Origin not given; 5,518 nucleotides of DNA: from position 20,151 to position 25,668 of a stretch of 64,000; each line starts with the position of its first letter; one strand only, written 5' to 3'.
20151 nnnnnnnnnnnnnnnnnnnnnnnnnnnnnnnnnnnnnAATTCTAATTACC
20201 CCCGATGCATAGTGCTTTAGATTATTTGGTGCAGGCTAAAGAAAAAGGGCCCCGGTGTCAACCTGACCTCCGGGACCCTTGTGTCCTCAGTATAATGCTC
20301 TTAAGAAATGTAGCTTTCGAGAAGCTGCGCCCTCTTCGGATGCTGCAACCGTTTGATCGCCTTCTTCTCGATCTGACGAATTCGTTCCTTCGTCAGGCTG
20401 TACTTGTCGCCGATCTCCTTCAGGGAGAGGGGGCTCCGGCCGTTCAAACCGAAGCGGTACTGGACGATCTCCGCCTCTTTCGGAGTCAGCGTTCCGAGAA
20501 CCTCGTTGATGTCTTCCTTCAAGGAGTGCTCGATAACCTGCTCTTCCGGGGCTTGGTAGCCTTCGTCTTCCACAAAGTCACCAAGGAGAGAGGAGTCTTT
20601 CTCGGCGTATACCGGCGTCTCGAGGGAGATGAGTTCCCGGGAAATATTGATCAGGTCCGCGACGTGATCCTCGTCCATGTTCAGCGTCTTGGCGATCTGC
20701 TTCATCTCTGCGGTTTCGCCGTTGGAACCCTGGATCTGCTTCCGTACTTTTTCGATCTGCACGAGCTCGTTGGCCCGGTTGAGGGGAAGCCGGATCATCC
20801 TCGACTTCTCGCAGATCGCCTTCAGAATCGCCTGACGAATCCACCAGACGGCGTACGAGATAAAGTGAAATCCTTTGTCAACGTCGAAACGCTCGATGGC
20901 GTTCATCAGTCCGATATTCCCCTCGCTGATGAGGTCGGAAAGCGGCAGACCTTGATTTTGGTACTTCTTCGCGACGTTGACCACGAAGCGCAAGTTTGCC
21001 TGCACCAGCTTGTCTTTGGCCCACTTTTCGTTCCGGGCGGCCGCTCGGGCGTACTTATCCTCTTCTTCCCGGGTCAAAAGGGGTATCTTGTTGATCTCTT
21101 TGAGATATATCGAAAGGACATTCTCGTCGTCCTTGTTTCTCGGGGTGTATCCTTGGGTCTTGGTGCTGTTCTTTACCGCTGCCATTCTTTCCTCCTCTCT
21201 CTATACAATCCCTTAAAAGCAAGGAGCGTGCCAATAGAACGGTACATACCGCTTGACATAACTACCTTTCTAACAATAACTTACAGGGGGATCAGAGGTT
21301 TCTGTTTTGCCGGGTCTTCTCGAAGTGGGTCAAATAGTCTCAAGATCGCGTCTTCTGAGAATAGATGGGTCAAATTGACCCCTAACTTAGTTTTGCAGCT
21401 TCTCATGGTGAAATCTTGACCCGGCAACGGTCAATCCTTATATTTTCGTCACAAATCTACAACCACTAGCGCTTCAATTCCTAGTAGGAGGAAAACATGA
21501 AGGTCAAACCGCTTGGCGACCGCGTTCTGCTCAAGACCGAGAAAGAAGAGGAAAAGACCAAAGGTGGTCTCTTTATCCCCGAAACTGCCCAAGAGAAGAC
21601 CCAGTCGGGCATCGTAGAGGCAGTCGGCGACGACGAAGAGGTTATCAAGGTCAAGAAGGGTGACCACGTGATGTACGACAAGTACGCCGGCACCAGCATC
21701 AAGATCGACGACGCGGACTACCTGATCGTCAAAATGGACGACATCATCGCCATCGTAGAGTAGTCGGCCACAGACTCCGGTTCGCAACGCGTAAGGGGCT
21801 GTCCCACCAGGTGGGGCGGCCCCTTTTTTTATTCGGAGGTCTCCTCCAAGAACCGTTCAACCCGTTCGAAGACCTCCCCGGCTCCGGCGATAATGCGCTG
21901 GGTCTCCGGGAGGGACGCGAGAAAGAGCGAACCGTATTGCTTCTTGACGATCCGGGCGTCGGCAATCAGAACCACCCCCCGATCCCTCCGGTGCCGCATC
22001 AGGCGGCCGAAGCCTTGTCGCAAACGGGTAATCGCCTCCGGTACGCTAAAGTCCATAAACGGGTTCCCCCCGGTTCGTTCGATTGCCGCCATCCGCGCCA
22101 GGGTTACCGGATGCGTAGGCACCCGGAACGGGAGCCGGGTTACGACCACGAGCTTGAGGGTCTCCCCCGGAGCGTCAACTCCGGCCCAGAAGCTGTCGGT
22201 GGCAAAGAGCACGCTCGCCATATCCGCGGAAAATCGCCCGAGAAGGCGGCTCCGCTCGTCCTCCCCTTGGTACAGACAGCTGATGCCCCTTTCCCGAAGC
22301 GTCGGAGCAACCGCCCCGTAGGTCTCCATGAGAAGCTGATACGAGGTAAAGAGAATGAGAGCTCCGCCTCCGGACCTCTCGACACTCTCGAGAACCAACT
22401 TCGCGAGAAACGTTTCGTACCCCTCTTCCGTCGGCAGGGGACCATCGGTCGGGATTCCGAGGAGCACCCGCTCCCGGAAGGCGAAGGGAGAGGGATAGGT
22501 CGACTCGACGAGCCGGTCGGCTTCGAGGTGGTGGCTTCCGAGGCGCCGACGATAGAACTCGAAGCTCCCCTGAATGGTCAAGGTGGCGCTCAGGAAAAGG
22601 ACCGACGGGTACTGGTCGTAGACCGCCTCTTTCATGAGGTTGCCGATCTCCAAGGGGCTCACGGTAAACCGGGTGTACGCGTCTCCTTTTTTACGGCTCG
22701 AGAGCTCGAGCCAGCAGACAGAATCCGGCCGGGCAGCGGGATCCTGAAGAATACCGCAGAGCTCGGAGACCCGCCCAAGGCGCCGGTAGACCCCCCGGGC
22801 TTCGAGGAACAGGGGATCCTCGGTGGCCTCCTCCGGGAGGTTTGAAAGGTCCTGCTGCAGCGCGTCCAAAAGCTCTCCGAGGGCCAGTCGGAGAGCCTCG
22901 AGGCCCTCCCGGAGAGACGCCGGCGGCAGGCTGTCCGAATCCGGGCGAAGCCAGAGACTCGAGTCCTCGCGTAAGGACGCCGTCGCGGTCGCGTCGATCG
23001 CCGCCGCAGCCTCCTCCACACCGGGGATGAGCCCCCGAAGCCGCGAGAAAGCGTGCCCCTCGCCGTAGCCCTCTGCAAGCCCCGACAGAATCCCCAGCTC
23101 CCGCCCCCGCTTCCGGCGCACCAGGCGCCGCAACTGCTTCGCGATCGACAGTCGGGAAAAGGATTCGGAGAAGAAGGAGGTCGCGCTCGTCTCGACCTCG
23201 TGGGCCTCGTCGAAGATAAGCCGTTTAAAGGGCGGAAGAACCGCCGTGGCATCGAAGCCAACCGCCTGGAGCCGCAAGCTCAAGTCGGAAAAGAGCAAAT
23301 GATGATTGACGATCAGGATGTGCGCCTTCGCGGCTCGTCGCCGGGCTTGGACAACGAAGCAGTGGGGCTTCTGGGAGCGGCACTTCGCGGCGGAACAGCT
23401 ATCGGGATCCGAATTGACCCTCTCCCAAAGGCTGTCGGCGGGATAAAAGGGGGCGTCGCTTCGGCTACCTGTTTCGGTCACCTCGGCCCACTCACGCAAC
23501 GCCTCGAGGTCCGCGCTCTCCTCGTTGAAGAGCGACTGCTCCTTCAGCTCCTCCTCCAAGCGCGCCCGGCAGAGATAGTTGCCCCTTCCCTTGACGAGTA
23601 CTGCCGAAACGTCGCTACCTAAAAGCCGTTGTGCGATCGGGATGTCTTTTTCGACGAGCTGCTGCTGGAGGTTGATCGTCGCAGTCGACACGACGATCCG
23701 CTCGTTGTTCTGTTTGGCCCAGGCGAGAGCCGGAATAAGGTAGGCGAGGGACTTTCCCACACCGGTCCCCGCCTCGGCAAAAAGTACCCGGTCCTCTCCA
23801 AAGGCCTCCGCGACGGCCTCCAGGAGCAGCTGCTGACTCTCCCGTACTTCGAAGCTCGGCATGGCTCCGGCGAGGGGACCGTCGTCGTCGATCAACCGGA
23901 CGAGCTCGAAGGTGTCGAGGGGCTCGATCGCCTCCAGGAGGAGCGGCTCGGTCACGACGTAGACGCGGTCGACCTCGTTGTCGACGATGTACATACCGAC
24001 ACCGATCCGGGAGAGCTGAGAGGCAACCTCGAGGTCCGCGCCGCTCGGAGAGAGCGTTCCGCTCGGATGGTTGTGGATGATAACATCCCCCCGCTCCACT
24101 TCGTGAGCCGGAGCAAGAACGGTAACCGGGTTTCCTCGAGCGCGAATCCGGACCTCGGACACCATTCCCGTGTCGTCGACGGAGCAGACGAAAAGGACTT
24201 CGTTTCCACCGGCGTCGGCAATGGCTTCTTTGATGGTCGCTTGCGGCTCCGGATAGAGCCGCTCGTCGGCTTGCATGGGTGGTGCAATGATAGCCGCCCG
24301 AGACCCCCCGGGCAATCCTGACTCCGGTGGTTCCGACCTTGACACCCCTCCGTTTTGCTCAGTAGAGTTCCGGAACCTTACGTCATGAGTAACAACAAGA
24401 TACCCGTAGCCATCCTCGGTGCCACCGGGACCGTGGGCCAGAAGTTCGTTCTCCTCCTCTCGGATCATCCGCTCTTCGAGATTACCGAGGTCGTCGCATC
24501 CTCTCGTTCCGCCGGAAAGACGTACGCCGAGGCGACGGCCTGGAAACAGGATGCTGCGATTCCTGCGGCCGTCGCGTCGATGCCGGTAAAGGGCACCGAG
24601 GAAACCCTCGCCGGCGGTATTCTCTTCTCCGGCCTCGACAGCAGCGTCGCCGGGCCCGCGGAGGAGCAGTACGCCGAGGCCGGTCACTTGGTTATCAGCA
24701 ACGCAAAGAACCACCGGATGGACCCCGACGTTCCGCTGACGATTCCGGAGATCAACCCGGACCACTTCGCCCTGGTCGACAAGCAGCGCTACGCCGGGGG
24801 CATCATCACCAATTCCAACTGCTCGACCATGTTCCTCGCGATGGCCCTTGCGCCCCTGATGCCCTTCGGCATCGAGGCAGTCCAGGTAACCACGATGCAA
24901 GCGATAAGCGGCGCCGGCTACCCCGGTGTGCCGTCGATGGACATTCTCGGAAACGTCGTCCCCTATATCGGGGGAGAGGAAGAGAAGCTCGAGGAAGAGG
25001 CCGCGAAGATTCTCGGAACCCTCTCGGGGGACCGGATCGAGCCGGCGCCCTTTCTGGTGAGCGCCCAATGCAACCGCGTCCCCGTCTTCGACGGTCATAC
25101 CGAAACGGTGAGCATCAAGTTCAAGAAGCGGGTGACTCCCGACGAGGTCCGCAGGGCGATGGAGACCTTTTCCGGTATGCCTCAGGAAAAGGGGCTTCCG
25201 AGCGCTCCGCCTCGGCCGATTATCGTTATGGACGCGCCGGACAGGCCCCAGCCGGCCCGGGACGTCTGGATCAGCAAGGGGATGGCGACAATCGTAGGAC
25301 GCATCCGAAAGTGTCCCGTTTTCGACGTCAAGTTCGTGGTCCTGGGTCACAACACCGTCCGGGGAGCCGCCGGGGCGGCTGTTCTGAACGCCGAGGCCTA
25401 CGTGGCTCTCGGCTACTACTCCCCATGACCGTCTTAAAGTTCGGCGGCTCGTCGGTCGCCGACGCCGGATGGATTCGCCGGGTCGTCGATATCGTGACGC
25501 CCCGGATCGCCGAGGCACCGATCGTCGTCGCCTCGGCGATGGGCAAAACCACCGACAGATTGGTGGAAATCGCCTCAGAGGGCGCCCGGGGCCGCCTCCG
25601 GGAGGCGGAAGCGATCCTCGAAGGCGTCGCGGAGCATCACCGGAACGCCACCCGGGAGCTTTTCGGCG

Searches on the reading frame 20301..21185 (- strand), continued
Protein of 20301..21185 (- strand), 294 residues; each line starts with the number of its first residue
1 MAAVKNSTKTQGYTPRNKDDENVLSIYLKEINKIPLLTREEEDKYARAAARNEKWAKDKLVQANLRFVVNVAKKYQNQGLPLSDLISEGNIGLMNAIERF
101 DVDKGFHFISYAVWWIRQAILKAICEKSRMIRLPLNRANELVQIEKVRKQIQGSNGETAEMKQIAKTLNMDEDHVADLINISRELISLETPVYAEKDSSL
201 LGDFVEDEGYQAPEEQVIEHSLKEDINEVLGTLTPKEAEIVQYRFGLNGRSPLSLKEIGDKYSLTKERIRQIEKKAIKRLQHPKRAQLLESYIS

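Call 54: find_related_loci(query=A1, collection=metagenome_contigs, flank=3000)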
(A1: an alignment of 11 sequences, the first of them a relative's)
Query A1 (299 aa) in metagenome_contigs; peptide patterns used: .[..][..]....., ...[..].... (x = any residue, [..] = any of these).
600 stretches matched a pattern (row limit reached: there are more); 594 encode a relative of the query (tblastn E <= 1e-3); the best 80 are kept; 80 distinct loci.
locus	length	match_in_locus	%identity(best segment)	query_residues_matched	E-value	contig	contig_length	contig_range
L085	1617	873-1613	59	30-278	2e-106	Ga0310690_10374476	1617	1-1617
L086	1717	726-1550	51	26-299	7e-94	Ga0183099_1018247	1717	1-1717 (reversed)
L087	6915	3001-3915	45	3-299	3e-85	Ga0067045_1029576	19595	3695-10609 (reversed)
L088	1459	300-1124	48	26-299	6e-86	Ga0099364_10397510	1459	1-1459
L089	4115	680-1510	45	17-285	4e-79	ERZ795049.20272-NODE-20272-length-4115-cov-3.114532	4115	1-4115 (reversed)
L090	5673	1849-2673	44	26-299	2e-77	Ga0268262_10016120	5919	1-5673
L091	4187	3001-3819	46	25-299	1e-73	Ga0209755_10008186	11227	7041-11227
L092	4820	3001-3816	47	28-297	1e-72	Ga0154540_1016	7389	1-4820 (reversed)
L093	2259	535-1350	46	27-299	2e-74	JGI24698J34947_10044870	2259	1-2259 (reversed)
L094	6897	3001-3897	41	3-297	3e-72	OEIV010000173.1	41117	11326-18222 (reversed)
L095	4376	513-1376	40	3-297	3e-72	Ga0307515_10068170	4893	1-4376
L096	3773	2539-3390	43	13-297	9e-72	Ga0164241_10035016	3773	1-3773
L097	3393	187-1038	43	13-297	7e-72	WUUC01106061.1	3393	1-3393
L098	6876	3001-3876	41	5-297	2e-71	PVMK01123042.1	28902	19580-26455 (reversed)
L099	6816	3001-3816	43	14-285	2e-71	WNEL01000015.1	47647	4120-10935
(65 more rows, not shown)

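Call 65: search_protein_families(library=pfam, proteins=[L026:3075-3755:+, L055:3048-3710:+, L040:3101-3823:+], max_evalue=0.01)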
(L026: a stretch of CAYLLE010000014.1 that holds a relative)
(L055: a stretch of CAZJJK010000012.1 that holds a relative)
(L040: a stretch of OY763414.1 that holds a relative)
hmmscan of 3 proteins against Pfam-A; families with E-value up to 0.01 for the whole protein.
L026:3075-3755:+ (226 aa): 3 families
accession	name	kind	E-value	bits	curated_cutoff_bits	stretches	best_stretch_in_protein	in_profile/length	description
PF07719.23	TPR_2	-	5.9e-06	26.5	27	0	47-77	2-32/34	Tetratricopeptide repeat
PF00515.34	TPR_1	-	0.0019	18.4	27.8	0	18-37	12-31/34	Tetratricopeptide repeat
PF02810.21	SEC-C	-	0.0074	16.6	20.4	0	200-214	5-19/19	SEC-C motif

L055:3048-3710:+ (220 aa): 1 family
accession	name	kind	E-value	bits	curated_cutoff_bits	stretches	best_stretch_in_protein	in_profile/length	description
PF07719.23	TPR_2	-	9.5e-05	22.7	27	0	45-74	3-32/34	Tetratricopeptide repeat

L040:3101-3823:+ (240 aa): 2 families
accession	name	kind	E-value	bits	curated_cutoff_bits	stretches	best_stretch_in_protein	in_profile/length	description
PF02810.21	SEC-C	-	3.9e-06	27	20.4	1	211-228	2-19/19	SEC-C motif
PF13428.12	TPR_14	-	0.0074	17.3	23.5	0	26-51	8-33/44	Tetratricopeptide repeat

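Call 74: find_encoding_contigs(protein=P0130, flank=3000, max_places=2)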
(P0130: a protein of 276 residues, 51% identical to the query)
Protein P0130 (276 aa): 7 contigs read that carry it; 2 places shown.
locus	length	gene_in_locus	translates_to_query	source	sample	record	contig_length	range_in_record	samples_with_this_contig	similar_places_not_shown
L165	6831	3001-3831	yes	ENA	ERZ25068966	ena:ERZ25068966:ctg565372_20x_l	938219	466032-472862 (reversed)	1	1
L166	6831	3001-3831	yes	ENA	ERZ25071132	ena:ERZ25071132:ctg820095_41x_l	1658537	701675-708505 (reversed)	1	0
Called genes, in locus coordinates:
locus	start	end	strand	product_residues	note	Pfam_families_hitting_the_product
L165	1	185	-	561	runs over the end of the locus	PF00999:Na_H_Exchanger, PF00359:PTS_EIIA_2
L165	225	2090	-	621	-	PF02463:SMC_N (weak), PF11398:DUF2813 (faint), PF13175:AAA_15, PF13476:AAA_23, PF13304:AAA_21, PF13175:AAA_15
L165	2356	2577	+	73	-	-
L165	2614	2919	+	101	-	-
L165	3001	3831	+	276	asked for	PF00140:Sigma70_r1_2, PF04542:Sigma70_r2, PF04539:Sigma70_r3, PF04545:Sigma70_r4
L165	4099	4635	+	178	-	PF01625:PMSR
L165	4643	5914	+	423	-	PF00534:Glycos_transf_1 (weak)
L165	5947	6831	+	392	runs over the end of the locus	PF02746:MR_MLE_N, PF13378:MR_MLE_C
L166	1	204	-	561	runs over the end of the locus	PF00999:Na_H_Exchanger, PF00359:PTS_EIIA_2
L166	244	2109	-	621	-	PF02463:SMC_N (weak), PF11398:DUF2813 (faint), PF13175:AAA_15, PF13476:AAA_23, PF13304:AAA_21, PF13175:AAA_15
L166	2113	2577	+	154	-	-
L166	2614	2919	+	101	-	-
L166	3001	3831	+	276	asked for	PF00140:Sigma70_r1_2, PF04542:Sigma70_r2, PF04539:Sigma70_r3, PF04545:Sigma70_r4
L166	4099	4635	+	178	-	PF01625:PMSR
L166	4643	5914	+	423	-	PF00534:Glycos_transf_1 (weak)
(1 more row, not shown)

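Call 75: find_encoding_contigs(protein=P0121, flank=10000, max_places=2)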
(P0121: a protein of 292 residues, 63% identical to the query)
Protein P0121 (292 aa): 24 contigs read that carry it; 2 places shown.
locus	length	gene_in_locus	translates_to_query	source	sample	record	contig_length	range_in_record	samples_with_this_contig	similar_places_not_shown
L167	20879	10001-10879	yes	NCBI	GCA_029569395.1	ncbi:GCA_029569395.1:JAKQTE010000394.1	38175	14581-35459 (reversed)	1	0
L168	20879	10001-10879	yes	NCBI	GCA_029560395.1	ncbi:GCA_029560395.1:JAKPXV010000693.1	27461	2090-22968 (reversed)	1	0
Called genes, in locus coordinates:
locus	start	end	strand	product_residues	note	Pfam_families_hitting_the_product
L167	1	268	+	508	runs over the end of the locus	PF01487:DHquinase_I, PF08501:Shikimate_dh_N, PF01488:Shikimate_DH (weak)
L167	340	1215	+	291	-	PF00009:GTP_EFTU (weak), PF00350:Dynamin_N (weak), PF01926:MMR_HSR1, PF02421:FeoB_N, PF09439:SRPRB (faint), PF07650:KH_2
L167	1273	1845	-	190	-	PF01195:Pept_tRNA_hydro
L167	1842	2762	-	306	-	PF02811:PHP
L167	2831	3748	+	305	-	-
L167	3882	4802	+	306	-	PF00698:Acyl_transf_1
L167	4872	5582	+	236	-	PF00106:adh_short, PF01370:Epimerase (weak), PF08659:KR, PF13561:adh_short_C2, PF23441:SDR (weak)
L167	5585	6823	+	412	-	PF00109:ketoacyl-synt, PF02801:Ketoacyl-synt_C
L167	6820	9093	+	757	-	PF02922:CBM_48, PF00128:Alpha-amylase, PF21156:ISOA1-3_C (faint)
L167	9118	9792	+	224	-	PF07719:TPR_2 (faint)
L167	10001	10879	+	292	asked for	PF00140:Sigma70_r1_2, PF04542:Sigma70_r2, PF04539:Sigma70_r3, PF04545:Sigma70_r4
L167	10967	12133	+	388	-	PF00348:polyprenyl_synt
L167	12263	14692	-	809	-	PF00521:DNA_topoisoIV, PF03989:DNA_gyraseA_C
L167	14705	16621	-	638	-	PF02518:HATPase_c, PF00204:DNA_gyraseB, PF01751:Toprim, PF00986:DNA_gyraseB_C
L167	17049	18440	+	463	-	PF11638:DnaA_N (weak), PF01695:IstB_IS21 (weak), PF00308:Bac_DnaA, PF00004:AAA, PF08299:Bac_DnaA_C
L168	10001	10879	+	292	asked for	PF00140:Sigma70_r1_2, PF04542:Sigma70_r2, PF04539:Sigma70_r3, PF04545:Sigma70_r4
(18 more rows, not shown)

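Call 81: find_encoding_contigs(protein=P0292, flank=10000, max_places=2)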
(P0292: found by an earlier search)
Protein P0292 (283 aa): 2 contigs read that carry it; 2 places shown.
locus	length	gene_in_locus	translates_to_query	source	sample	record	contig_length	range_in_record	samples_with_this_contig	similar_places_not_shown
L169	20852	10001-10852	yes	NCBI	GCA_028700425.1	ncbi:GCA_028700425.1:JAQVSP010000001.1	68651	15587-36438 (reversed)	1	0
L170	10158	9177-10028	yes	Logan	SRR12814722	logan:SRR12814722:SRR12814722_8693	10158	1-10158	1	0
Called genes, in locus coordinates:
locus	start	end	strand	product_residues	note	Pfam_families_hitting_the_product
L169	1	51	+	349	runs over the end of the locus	PF03033:Glyco_transf_28, PF04101:Glyco_tran_28_C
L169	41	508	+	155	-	PF02674:Colicin_V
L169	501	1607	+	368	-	PF13177:DNA_pol3_delta2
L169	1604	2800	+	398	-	PF00512:HisKA, PF02518:HATPase_c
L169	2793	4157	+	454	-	PF00072:Response_reg, PF00158:Sigma54_activat, PF14532:Sigma54_activ_2, PF00004:AAA (weak), PF07724:AAA_2 (weak), PF07728:AAA_5, PF25601:AAA_lid_14, PF02954:HTH_8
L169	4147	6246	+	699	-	PF00270:DEAD (faint), PF13307:Helicase_C_2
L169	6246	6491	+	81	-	-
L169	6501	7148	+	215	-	PF00892:EamA, PF06027:SLC35F (faint), PF00892:EamA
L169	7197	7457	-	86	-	PF00166:Cpn10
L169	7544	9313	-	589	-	PF10110:GPDPase_memb, PF03009:GDPD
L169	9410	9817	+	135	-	-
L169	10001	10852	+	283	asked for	PF00140:Sigma70_r1_2 (weak), PF04542:Sigma70_r2, PF04539:Sigma70_r3, PF04545:Sigma70_r4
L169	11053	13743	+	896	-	PF01326:PPDK_N, PF00391:PEP-utilizers, PF02896:PEP-utilizers_C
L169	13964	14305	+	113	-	-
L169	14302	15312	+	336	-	PF00814:TsaD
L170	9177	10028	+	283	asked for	PF00140:Sigma70_r1_2 (weak), PF04542:Sigma70_r2, PF04539:Sigma70_r3, PF04545:Sigma70_r4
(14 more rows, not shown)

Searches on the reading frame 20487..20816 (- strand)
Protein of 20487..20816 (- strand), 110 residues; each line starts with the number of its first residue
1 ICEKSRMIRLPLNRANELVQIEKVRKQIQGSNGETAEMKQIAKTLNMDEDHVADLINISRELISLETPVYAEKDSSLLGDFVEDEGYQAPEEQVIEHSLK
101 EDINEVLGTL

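Call 61: search_protein_families(library=ncbifam, proteins=[window:20487-20816:-], max_evalue=0.01)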
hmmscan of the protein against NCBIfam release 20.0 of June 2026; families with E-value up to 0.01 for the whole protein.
seq(110 aa): 26 families (the best 25 are shown)
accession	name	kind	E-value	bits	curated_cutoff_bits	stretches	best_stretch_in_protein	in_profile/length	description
NF004208.0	PRK05658.1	equivalog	2.1e-23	83.2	555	1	1-110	461-569/631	RNA polymerase sigma factor RpoD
TIGR02393.1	RpoD_Cterm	equivalog_domain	2.8e-20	72.9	354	1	1-110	69-177/238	RNA polymerase sigma factor RpoD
TIGR02997.1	Sig70-cyanoRpoD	subfamily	5.6e-19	68.5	384.5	1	1-110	143-250/298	RNA polymerase sigma factor, RpoD/SigA family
NF006666.0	PRK09210.1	equivalog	5.8e-19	68.6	572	1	1-110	201-309/370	RNA polymerase sigma factor RpoD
NF005785.0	PRK07598.1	equivalog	8.5e-18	64.4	554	1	1-109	244-350/415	RNA polymerase sigma factor SigC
NF005920.0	PRK07921.1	subfamily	8.6e-18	64.4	464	1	2-110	160-267/328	RNA polymerase sigma factor SigB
NF005642.0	PRK07405.1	subfamily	4.4e-16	59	524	1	1-108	151-256/318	RNA polymerase sigma factor SigD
NF005643.0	PRK07406.1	equivalog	2.6e-15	56.4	500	1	1-110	229-336/397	RNA polymerase sigma factor RpoD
TIGR02394.1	rpoS_proteo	equivalog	4.1e-14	52.8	378.7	1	1-109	115-222/285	RNA polymerase sigma factor RpoS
NF004615.0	PRK05949.1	subfamily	1.5e-13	50.4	530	1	1-108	160-265/327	RNA polymerase sigma factor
NF004207.0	PRK05657.1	equivalog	2.9e-12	46.6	394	1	1-109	158-265/329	RNA polymerase sigma factor RpoS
NF004561.0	PRK05901.1-3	equivalog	1.7e-10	40.6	582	1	3-110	370-476/537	RNA polymerase sigma factor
NF004565.0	PRK05901.2-3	equivalog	1.8e-09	37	484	1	3-107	324-429/501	RNA polymerase sigma factor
NF004562.0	PRK05901.1-4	equivalog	1.9e-09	36.6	779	1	1-110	385-493/571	RNA polymerase sigma factor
NF041931.2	MzaA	equivalog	5.6e-09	35.4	800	1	1-110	544-654/726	MZA anti-phage system associated sigma-70 family RNA polymerase sigma factor MzaA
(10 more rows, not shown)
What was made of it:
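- Closest known: Proteobacterial RpoS. Same: The N-terminal 62 residues hit the RpoS model best (call 61).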

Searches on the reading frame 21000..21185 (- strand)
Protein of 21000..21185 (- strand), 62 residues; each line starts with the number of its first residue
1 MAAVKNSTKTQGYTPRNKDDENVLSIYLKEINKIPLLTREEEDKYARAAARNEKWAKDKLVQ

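Call 61: search_protein_families(library=ncbifam, proteins=[window:21000-21185:-], max_evalue=0.01)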
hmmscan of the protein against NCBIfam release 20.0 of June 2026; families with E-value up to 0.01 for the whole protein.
seq(62 aa): 11 families
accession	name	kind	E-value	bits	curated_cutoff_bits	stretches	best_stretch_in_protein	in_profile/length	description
TIGR02394.1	rpoS_proteo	equivalog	3.5e-06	26.7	378.7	1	17-61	8-52/285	RNA polymerase sigma factor RpoS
NF006666.0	PRK09210.1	equivalog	1.3e-05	24.7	572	1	21-61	98-138/370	RNA polymerase sigma factor RpoD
NF004207.0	PRK05657.1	equivalog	2.2e-05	24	394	1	18-61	52-95/329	RNA polymerase sigma factor RpoS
NF005143.0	PRK06596.1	subfamily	0.00012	21.7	241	1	18-56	10-49/285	RNA polymerase factor sigma-32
NF005642.0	PRK07405.1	subfamily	0.0006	19.1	524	1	20-52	7-39/318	RNA polymerase sigma factor SigD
TIGR02392.1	rpoH_proteo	equivalog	0.00082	19.1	323.1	1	24-61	3-41/270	RNA polymerase sigma factor RpoH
NF004615.0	PRK05949.1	subfamily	0.0011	17.9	530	1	10-48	6-44/327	RNA polymerase sigma factor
NF005785.0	PRK07598.1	equivalog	0.0019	17.1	554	1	9-51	47-89/415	RNA polymerase sigma factor SigC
TIGR02997.1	Sig70-cyanoRpoD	subfamily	0.0023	17.3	384.5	1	24-52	3-31/298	RNA polymerase sigma factor, RpoD/SigA family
NF005643.0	PRK07406.1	equivalog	0.0027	16.8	500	1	6-50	71-115/397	RNA polymerase sigma factor RpoD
NF004562.0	PRK05901.1-4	equivalog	0.0047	15.5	779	1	21-47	100-126/571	RNA polymerase sigma factor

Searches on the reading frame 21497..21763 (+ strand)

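Call 27: search_protein_families(library=pfam, proteins=[window:21497-21763:+], max_evalue=0.00001)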
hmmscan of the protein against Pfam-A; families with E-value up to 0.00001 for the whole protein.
window:21497-21763:+ (88 aa): 1 family
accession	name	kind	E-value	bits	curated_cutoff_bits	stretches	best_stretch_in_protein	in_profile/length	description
PF00166.26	Cpn10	-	3e-30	104.5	21.1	1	2-87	1-93/93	Chaperonin 10 Kd subunit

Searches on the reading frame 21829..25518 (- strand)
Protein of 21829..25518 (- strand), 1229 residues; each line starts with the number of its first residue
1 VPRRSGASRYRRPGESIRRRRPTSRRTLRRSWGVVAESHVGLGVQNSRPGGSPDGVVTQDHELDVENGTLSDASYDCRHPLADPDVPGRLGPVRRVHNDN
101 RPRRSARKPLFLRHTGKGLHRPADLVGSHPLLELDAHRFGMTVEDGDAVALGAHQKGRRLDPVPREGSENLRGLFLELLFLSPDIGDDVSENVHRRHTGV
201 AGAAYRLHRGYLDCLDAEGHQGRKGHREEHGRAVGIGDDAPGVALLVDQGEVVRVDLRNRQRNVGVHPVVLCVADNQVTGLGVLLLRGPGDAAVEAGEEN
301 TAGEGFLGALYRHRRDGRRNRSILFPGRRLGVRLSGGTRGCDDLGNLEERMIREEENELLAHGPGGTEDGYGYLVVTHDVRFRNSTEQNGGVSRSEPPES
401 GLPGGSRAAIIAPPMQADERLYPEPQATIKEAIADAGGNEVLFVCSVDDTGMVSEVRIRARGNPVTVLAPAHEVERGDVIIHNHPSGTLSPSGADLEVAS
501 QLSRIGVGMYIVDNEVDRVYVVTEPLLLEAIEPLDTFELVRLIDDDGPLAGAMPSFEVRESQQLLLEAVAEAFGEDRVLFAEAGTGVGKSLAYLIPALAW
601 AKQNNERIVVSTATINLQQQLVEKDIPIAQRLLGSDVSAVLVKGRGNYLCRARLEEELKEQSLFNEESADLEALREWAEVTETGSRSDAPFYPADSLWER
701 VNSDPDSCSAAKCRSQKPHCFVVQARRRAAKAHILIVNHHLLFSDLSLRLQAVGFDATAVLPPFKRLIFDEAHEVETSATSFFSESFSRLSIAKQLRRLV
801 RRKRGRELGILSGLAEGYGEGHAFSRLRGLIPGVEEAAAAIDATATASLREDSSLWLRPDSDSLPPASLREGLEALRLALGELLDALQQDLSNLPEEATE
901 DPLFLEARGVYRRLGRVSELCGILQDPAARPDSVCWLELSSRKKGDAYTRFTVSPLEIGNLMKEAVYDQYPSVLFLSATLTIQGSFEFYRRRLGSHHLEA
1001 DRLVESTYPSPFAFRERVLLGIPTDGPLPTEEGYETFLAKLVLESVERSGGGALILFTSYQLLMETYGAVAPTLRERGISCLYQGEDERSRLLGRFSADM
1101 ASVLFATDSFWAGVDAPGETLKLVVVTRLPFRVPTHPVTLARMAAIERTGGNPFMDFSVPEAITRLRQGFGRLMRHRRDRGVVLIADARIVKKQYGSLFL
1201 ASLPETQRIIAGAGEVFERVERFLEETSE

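Call 27: search_protein_families(library=pfam, proteins=[window:21829-25518:-], max_evalue=0.00001)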
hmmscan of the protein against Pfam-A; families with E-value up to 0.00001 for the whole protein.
window:21829-25518:- (1229 aa): 2 families
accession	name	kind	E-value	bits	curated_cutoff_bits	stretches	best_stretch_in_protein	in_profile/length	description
PF13307.12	Helicase_C_2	-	8.9e-42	143.5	25.3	1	1044-1205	3-169/170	Helicase C-terminal domain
PF00270.35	DEAD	-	7.7e-11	42.4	26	1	569-634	8-73/167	DEAD/DEAH box helicase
